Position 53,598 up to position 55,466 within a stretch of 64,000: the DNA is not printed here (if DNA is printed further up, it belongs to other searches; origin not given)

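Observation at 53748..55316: Tandem-HTH / dead-aconitase fusion: candidate new class of metabolite-sensing transcription factor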

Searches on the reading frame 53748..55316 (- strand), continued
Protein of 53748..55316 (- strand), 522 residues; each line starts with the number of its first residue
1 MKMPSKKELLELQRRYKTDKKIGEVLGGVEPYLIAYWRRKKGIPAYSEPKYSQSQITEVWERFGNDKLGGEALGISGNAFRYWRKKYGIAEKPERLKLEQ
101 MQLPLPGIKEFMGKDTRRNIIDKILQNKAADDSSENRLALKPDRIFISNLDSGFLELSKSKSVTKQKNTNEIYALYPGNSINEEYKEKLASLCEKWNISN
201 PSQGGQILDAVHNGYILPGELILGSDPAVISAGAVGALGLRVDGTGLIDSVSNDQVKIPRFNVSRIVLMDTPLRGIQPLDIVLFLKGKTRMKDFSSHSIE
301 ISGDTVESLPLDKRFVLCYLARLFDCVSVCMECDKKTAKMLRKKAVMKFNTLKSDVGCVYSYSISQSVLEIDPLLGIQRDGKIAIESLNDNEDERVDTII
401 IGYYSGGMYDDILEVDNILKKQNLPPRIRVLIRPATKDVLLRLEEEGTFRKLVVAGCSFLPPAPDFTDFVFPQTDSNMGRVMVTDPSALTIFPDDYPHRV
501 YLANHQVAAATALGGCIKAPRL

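Call 45: find_encoding_contigs(protein=P0015, flank=6000, max_places=2)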
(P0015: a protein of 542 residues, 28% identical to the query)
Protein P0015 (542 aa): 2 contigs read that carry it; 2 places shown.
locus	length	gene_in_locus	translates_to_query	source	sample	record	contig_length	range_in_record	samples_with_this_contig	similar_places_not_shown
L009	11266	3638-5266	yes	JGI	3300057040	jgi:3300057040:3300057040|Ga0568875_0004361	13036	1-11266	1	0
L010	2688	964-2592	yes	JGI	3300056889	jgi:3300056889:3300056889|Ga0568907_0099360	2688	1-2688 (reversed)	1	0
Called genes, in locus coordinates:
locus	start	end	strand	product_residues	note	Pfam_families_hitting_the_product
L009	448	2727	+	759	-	PF06452:CBM9_1 (weak), PF19313:DUF5916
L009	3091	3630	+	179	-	PF04677:CwfJ_C_1 (weak), PF11969:DcpS_C, PF01230:HIT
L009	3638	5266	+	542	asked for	PF00330:Aconitase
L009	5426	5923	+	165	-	PF00694:Aconitase_C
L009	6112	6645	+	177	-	-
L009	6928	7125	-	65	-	-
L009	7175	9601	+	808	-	PF00082:Peptidase_S8, PF13860:FlgD_ig, PF18962:Por_Secre_tail (weak)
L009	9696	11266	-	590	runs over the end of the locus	PF05833:NFACT_N, PF05670:NFACT-R_1, PF18297:NFACT-R_2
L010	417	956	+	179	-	PF04677:CwfJ_C_1 (weak), PF11969:DcpS_C, PF01230:HIT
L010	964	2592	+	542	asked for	PF00330:Aconitase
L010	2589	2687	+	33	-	?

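Call 70: list_cluster_members(proteins=[P0013, P0009, P0017, P0023, P0020, P0031, P0041, P0043, P0003])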
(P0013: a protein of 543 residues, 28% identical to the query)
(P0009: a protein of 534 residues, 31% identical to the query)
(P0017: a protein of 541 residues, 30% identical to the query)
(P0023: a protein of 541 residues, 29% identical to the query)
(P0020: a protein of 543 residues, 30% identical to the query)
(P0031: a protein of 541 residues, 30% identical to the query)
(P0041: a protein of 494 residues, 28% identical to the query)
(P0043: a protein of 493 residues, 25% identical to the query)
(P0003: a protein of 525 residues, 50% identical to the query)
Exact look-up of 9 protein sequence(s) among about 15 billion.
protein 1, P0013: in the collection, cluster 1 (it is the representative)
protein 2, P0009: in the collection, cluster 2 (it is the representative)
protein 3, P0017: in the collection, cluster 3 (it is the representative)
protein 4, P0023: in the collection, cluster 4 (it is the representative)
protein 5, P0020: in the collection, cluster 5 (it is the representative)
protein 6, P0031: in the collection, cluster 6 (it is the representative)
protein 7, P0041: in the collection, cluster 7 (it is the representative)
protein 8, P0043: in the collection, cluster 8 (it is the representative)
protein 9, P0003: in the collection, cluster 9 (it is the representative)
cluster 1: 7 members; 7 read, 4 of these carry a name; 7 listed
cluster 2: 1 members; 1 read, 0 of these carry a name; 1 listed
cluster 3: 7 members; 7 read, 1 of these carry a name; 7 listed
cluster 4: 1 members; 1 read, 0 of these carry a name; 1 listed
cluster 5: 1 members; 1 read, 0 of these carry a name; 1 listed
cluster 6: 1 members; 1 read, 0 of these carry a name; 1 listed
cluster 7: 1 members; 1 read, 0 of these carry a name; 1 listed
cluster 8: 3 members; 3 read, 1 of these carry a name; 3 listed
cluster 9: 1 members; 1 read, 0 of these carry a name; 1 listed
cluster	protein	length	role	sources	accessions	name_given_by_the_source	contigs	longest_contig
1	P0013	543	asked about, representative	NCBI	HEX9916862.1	MAG TPA: aconitase/3-isopropylmalate dehydratase large subunit family protein [candidate ...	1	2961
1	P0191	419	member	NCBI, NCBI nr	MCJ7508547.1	MAG: 3-isopropylmalate dehydratase large subunit [candidate division Zixibacteria ... | 3-isopropylmalate dehydratase large subunit [candidate division Zixibacteria bacterium]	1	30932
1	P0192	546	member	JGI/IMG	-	3-isopropylmalate/(R)-2-methylmalate dehydratase large subunit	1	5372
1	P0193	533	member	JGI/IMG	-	3-isopropylmalate/(R)-2-methylmalate dehydratase large subunit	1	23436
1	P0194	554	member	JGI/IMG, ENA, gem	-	-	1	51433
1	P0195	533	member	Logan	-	-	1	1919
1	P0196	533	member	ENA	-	-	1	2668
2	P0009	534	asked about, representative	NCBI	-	-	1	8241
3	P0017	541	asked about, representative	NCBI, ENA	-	-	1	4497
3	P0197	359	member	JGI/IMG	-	3-isopropylmalate/(R)-2-methylmalate dehydratase large subunit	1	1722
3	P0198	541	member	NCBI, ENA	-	-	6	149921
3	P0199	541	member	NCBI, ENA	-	-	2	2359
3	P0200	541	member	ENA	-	-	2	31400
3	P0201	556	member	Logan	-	-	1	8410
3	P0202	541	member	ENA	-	-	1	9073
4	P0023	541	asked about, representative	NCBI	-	-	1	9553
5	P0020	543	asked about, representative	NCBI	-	-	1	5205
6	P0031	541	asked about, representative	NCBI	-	-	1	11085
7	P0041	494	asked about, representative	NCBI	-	-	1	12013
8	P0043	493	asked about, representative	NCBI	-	-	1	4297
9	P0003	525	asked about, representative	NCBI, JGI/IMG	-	-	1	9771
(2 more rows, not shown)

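Call 71: search_protein_families(library=padloc, proteins=[window:53748-55316:-, P0008], max_evalue=0.01)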
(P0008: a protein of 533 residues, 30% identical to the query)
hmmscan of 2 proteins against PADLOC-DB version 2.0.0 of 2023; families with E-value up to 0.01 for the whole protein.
window:53748-55316:- (522 aa): 0 families

P0008 (533 aa): 0 families

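Call 72: find_encoding_contigs(protein=P0198, flank=10000, max_places=1)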
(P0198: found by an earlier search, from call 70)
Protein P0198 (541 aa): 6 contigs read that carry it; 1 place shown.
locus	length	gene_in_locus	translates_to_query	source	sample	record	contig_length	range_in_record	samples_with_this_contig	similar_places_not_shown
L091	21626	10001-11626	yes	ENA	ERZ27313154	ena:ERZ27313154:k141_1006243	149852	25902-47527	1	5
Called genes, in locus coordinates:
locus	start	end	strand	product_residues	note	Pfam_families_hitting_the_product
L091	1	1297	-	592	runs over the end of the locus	PF02310:B12-binding, PF04055:Radical_SAM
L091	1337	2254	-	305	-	PF01040:UbiA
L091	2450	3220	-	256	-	PF01300:Sua5_yciO_yrdC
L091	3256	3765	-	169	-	PF05036:SPOR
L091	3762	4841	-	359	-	PF00483:NTP_transferase, PF12804:NTP_transf_3 (weak), PF22640:ManC_GMP_beta-helix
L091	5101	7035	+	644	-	PF12969:DUF3857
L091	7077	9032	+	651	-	PF12969:DUF3857, PF01841:Transglut_core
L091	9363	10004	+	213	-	PF04677:CwfJ_C_1 (faint), PF11969:DcpS_C, PF01230:HIT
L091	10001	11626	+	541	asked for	PF00330:Aconitase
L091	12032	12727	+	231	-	PF00037:Fer4 (faint), PF13484:Fer4_16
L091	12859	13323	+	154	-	PF00694:Aconitase_C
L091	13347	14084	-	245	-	-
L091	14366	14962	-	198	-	-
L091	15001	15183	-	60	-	-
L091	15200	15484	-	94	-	-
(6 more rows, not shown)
